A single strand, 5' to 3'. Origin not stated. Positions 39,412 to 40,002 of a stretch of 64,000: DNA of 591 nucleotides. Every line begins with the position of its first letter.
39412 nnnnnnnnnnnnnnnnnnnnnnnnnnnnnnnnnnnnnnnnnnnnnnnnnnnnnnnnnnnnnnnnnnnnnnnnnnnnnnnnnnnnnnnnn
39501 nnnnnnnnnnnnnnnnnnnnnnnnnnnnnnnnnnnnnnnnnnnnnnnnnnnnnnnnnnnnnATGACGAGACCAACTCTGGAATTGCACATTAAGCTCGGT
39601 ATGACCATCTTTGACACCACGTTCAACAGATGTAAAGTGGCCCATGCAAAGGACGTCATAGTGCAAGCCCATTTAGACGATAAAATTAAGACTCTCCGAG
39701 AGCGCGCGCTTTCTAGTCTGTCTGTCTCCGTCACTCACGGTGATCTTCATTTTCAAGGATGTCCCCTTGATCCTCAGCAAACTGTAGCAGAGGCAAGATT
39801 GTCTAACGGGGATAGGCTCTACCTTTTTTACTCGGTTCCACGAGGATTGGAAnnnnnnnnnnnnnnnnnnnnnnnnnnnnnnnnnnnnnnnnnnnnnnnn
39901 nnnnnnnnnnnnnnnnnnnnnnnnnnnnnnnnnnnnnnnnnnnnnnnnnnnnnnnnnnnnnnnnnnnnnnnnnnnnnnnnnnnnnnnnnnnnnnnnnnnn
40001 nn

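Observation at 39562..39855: Unannotated-looking 97-aa ubiquitin-fold protein with an Ufm1-like C-terminus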

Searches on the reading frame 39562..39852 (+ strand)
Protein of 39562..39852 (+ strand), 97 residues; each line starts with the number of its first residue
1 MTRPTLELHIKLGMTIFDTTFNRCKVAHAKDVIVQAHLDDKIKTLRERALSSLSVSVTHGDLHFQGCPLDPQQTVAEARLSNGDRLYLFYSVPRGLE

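Call 3: search_protein_families(library=pfam, proteins=[window:39562-39852:+], max_evalue=1)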
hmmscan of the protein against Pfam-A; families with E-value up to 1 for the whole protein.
window:39562-39852:+ (97 aa): 4 families
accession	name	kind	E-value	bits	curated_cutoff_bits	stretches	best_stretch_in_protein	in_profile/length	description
PF00240.29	ubiquitin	-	0.00055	20.1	25.4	1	26-89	5-68/72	Ubiquitin family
PF11976.14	Rad60-SLD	-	0.0038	17.5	23.8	1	29-85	10-67/72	Ubiquitin-2 like Rad60 SUMO-like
PF10790.15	DUF2604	-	0.0062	17.4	25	1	28-88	13-77/85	Protein of Unknown function (DUF2604)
PF08817.16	YukD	-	0.027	15.6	27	1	66-88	54-76/76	WXG100 protein secretion system (Wss), protein YukD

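Call 4: search_solved_structures(query=window:39562-39852:+, max_evalue=10, show_alignments=3)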
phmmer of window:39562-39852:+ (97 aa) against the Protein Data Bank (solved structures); distinct sequences matched with E-value up to 10: 18.
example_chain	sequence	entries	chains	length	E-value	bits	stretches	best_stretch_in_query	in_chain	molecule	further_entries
8pql_E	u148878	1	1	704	0.18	15.3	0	29-93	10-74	Polyubiquitin-C,Nucleotide exchange factor SIL1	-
8pql_U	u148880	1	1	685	0.19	15.3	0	29-93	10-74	Ubiquitin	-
6r7i_N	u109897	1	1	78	0.27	14.8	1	24-92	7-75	NEDD8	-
3dqv_A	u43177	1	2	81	0.29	14.7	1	24-92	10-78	NEDD8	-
2bkr_B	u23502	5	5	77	0.39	14.3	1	24-92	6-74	NEDDYLIN | NEDD8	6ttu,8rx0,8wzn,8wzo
4hcp_B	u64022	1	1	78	0.4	14.3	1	24-92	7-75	NEDD8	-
7oni_N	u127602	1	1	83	0.4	14.3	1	24-92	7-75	NEDD8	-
1ndd_A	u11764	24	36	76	0.41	14.2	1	24-92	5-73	PROTEIN (UBIQUITIN-LIKE PROTEIN NEDD8) | Ubiquitin-like protein NEDD8 | Neddylin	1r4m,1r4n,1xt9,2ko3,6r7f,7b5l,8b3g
2nvu_I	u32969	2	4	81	0.41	14.2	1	24-92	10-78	NEDD8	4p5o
2n7k_A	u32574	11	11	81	0.43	14.2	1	24-92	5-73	NEDD8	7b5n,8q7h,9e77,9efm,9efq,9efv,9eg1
3gzn_I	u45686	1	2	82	0.46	14.1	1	24-92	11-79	NEDD8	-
4f8c_B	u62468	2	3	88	0.56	13.8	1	25-92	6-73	NEDD8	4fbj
3dbl_I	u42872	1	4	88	0.6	13.7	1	23-91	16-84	NEDD8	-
3dbh_I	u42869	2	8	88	0.71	13.5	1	23-90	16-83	NEDD8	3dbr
6xm1_B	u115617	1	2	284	1.3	12.7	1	26-81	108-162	Tlg2 Qa SNARE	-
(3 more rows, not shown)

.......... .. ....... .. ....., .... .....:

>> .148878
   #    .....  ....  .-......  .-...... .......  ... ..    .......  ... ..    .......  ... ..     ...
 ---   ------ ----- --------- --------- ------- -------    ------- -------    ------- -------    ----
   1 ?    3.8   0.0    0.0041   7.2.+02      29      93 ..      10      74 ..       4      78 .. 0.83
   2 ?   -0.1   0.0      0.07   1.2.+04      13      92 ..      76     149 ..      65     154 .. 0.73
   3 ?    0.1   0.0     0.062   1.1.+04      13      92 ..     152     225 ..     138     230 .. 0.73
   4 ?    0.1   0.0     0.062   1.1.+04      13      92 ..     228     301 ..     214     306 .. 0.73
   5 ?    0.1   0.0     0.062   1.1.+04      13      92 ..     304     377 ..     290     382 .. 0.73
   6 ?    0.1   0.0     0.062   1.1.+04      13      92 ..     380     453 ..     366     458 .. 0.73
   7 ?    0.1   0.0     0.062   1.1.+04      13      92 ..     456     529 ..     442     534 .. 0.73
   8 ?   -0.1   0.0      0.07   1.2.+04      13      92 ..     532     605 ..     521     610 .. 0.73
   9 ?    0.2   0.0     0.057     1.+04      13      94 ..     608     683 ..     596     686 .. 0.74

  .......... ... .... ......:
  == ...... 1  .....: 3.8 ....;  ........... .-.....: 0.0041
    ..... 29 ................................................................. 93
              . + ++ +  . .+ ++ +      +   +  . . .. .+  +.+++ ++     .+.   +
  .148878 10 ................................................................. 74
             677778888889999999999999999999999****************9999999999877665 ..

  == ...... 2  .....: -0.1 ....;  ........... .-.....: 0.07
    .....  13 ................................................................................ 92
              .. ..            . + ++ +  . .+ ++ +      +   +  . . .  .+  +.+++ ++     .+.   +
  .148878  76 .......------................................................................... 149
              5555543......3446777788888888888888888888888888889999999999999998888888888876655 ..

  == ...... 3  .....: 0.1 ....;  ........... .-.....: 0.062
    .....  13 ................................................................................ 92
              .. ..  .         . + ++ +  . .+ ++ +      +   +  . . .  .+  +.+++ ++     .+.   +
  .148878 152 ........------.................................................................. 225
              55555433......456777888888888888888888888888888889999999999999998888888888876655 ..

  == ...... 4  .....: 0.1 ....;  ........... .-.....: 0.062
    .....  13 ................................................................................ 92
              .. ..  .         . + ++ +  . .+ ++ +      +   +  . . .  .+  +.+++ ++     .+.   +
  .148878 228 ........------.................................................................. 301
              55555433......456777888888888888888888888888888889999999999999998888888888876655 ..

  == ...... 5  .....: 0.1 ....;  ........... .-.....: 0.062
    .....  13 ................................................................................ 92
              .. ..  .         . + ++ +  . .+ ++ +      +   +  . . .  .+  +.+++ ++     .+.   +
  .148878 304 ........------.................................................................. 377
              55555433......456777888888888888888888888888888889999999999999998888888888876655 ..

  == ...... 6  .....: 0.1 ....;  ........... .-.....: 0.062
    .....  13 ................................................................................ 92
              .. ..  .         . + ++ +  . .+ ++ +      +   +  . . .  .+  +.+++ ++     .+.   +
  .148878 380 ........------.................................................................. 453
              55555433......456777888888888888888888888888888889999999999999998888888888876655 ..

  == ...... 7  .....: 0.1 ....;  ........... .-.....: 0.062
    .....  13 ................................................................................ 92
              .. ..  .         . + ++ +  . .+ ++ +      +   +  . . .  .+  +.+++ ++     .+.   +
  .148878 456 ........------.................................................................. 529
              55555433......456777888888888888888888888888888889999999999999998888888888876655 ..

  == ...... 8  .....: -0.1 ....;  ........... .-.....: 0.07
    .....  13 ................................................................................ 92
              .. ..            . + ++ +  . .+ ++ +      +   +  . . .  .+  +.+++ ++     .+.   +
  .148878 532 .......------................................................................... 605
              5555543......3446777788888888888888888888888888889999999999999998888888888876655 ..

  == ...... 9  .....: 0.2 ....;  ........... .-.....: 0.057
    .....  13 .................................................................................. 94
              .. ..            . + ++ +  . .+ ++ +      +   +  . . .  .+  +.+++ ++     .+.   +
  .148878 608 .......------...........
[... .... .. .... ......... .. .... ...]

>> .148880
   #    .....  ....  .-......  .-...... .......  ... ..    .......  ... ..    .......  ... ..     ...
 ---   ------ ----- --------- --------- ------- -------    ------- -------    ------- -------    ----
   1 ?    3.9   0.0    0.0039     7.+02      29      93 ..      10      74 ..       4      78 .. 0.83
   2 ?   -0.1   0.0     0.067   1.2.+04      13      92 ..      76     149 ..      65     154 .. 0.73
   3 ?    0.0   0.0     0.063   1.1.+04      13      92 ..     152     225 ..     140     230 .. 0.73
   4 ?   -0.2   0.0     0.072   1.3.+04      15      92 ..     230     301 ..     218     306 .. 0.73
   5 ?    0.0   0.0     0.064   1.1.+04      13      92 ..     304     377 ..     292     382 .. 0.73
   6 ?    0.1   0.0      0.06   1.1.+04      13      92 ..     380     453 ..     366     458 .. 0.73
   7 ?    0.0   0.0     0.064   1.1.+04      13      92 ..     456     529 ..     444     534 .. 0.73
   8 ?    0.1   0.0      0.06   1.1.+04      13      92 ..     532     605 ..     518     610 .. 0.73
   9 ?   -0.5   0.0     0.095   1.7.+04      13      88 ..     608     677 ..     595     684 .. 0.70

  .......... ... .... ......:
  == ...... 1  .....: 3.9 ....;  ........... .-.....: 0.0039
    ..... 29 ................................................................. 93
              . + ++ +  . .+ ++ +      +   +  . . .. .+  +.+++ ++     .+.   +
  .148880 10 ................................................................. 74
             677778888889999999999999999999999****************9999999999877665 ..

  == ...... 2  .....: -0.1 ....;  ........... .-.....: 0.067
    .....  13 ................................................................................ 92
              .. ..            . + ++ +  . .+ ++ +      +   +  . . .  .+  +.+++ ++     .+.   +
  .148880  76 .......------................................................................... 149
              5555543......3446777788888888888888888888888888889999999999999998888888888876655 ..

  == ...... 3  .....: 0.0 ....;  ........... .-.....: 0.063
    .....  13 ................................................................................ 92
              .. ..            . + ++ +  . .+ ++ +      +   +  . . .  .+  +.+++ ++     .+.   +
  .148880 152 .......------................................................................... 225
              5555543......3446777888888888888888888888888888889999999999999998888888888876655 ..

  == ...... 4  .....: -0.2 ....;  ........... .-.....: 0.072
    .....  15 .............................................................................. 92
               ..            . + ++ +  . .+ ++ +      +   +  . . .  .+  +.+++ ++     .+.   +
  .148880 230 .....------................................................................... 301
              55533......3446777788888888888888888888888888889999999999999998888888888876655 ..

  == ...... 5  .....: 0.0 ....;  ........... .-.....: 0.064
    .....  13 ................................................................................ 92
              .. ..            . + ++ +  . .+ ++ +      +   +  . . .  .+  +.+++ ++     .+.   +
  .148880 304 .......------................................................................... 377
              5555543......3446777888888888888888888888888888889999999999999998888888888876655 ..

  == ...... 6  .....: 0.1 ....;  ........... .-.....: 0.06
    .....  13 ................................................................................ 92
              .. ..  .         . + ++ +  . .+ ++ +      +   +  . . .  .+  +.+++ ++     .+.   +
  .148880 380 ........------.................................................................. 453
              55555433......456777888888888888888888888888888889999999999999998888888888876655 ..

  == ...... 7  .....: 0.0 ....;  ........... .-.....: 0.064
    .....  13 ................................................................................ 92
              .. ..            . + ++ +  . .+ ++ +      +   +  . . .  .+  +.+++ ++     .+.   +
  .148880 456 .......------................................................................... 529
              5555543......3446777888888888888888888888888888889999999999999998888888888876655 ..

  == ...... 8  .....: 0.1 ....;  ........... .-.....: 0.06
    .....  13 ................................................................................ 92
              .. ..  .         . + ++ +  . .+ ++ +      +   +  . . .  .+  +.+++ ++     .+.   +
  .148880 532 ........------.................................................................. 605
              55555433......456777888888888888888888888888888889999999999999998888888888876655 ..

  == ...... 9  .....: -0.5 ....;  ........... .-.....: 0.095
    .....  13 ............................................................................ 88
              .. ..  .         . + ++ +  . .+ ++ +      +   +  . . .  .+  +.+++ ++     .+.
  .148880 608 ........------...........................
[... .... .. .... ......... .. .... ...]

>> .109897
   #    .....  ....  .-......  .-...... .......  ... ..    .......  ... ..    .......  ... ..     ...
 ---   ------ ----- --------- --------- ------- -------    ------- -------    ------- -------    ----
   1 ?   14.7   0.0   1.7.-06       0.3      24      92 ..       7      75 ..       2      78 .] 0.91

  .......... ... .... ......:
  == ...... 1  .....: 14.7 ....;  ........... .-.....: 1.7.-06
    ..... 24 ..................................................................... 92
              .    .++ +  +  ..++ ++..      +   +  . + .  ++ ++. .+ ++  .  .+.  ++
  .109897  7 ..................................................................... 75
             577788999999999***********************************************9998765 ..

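Call 5: find_homologous_proteins(query=window:39562-39852:+, max_evalue=0.01)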
Query window:39562-39852:+ (97 aa): 3 proteins with E <= 0.01 among 5 candidates.
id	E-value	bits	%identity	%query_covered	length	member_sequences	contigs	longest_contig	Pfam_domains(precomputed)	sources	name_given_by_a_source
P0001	2.0e-57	209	99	100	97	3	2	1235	-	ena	-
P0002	3.9e-46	173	81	100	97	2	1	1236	PF00240.30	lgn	-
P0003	5.8e-45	169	79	100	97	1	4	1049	-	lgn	-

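Call 8: list_cluster_members(proteins=[window:39562-39852:+, P0001, P0002, P0003])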
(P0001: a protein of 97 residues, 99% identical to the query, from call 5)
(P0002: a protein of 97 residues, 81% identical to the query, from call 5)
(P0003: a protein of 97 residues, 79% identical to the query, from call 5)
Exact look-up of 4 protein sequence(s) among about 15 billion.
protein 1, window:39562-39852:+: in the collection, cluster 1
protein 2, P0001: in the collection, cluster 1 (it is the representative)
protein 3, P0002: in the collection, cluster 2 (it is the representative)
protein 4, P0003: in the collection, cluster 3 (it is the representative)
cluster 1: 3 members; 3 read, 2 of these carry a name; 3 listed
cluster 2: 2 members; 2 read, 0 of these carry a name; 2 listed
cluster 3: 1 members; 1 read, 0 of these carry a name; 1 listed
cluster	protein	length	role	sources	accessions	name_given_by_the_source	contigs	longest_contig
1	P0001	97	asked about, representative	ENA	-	-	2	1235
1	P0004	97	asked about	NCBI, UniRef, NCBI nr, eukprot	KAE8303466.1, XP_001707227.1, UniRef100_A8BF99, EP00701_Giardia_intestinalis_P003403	hypothetical protein GL50803_00107659 [Giardia duodenalis] | Uncharacterized protein n=1 Tax=Giardia intestinalis (strain ATCC 50803 / WB clone C6) ... | hypothetical protein GL50803_00107659 [Giardia intestinalis]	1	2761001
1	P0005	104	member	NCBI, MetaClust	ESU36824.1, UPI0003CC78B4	Hypothetical protein DHA2_152132, partial [Giardia duodenalis] | status=active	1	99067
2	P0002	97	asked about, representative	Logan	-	-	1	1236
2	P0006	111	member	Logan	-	-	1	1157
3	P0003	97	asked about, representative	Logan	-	-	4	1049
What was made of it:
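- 39562..39855 (+): Complete coding sequence (97 codons plus TGA) of the ubiquitin-family protein GL50803_107659. Exact match to XP_001707227.1 / A8BF99 (call 8).
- Checked: The exact protein is in NCBI and UniProt as hypothetical protein GL50803_00107659 / XP_001707227.1 / A8BF99 (call 8).
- Exact match to annotated XP_001707227.1 (call 8).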

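Call 16: predict_structure(alignment_id=A1)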
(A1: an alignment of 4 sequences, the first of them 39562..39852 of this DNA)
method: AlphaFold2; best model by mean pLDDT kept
length: 97 residues; sequences in the alignment: 4
mean_pLDDT: 56.2   pTM: 0.41
mean pLDDT of the five models: 56.2, 53.5, 49.7, 49.6, 48.9
residues with pLDDT >= 90: 0; 70-90: 2; 50-70: 71; < 50: 24
segments of 3 or more residues with pLDDT < 50: 54-73
pLDDT, mean of each block of 10 residues (from residue 1): 59 64 63 67 64 42 36 53 61 52
secondary structure, 60 per line:
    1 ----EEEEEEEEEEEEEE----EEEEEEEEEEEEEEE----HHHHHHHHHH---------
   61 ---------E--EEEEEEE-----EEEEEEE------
elements in order: E5-18 E23-37 H42-51 E73-79 E85-91

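Call 17: search_protein_representatives(alignment_id=A1)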
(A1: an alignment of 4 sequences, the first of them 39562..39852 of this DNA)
Query: 4 sequences, 97 profile positions. Proteins with E-value up to 0.001 (for the whole library): 24; up to 1e-10: 2; up to 1e-30: 1. The best 24 are listed.
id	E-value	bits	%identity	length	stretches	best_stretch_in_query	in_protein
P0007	2.7e-34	133.3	-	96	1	3-97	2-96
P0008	1.3e-11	60.6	-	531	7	8-89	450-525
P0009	1.3e-08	51.0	-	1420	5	4-87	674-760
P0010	3.1e-07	46.6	-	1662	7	42-90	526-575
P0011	2.4e-06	43.7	-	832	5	28-81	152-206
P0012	2.7e-06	43.6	-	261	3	35-88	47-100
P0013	3.8e-05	39.9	-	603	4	29-89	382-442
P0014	4.3e-05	39.7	-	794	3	34-93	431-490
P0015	1.1e-04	38.4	-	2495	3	26-87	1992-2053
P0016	1.3e-04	38.2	-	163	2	25-90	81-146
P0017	1.5e-04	38.0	-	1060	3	25-88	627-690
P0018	1.5e-04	37.9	-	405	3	31-92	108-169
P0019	1.7e-04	37.8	-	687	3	25-93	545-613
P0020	2.5e-04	37.3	-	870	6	21-90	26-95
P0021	2.9e-04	37.1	-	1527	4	37-88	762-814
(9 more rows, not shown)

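Call 20: find_encoding_contigs(protein=P0007, flank=5000, max_places=3)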
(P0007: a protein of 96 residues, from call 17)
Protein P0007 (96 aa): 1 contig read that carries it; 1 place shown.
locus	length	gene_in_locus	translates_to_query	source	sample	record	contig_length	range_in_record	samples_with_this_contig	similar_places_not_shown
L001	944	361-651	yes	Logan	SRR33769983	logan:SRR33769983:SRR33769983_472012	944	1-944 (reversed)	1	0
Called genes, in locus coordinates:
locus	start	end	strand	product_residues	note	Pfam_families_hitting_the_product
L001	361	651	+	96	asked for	-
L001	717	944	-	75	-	?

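Call 28: search_protein_families(library=pfam, alignment_id=A2, max_evalue=10)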
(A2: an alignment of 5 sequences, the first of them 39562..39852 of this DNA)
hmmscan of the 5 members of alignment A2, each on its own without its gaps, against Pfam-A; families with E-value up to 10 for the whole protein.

A. member 1, window:39562-39852:+ (97 aa): 4 families
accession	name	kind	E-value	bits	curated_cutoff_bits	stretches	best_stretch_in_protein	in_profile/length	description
PF00240.29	ubiquitin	-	0.00055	20.1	25.4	1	26-89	5-68/72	Ubiquitin family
PF11976.14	Rad60-SLD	-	0.0038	17.5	23.8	1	29-85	10-67/72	Ubiquitin-2 like Rad60 SUMO-like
PF10790.15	DUF2604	-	0.0062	17.4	25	1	28-88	13-77/85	Protein of Unknown function (DUF2604)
PF08817.16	YukD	-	0.027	15.6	27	1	66-88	54-76/76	WXG100 protein secretion system (Wss), protein YukD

B. families by the number of members that match (of 5 scanned): 9 families
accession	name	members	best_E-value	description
PF00240.29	ubiquitin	5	7.7e-06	Ubiquitin family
PF11976.14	Rad60-SLD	5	0.00034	Ubiquitin-2 like Rad60 SUMO-like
PF10790.15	DUF2604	5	0.0012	Protein of Unknown function (DUF2604)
PF11470.14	TUG-UBL1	3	0.0028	TUG ubiquitin-like domain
PF06234.18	TmoB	3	0.052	Toluene-4-monooxygenase system protein B (TmoB)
PF08817.16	YukD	2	0.027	WXG100 protein secretion system (Wss), protein YukD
PF07485.16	DUF1529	1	0.055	Domain of Unknown Function (DUF1259)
PF25684.1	Mycobacteriophage_Gp53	1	0.11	Mycobacteriophage Gene 53 protein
PF16443.10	DUF5040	1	0.22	Domain of unknown function (DUF5040)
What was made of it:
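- Only beta-grasp families follow (Rad60-SLD, DUF2604, TUG-UBL1, YukD, TmoB) (call 28).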
